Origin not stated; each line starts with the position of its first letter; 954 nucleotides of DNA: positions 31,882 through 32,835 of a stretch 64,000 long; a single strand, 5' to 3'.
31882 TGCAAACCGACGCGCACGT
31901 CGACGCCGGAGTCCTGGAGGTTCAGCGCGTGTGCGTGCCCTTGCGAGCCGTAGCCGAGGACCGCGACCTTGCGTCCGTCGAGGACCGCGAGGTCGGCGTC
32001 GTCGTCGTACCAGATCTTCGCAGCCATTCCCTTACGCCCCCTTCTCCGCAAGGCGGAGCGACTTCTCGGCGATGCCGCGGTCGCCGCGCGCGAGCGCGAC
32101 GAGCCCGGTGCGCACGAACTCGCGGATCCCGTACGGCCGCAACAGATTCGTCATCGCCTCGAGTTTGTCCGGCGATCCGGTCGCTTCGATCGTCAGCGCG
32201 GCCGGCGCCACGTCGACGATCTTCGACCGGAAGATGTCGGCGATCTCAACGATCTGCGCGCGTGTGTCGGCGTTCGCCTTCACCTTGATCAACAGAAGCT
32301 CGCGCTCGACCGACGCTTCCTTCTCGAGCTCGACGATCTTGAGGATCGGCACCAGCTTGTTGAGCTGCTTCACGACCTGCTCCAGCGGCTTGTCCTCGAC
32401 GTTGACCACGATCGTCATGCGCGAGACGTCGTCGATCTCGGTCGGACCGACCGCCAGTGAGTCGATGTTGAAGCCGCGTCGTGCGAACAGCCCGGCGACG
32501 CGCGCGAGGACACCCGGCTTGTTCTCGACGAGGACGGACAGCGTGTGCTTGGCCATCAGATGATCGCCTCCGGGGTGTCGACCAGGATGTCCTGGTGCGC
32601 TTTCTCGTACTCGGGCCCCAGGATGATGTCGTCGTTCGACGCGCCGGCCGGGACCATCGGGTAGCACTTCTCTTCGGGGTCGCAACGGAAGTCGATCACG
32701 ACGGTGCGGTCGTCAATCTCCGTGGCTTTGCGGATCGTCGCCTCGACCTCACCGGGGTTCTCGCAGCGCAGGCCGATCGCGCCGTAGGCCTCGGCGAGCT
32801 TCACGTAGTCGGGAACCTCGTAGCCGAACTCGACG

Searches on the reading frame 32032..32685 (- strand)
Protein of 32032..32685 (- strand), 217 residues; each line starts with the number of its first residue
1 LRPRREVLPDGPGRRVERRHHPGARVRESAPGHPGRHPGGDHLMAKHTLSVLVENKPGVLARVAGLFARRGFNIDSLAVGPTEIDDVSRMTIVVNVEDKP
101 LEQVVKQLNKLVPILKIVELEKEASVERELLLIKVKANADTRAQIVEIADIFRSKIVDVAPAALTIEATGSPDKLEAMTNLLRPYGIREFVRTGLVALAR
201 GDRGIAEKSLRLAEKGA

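Call 57: search_protein_families(library=ncbifam, proteins=[window:32032-32685:-], max_evalue=1e-10)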
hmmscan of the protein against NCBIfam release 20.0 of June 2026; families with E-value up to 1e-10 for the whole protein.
window:32032-32685:- (217 aa): 4 families
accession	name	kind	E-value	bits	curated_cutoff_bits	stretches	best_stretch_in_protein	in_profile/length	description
NF008864.0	PRK11895.1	equivalog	8.9e-70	233.6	119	1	45-205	2-162/164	acetolactate synthase small subunit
TIGR00119.1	acolac_sm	equivalog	3.2e-64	215.7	56.9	1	46-202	2-158/158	acetolactate synthase small subunit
NF006036.0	PRK08178.1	equivalog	9e-17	60.9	128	1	44-126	12-93/102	acetolactate synthase small subunit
NF005233.0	PRK06737.1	equivalog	1.3e-13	50.9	102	1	46-118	2-74/76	ACT domain-containing protein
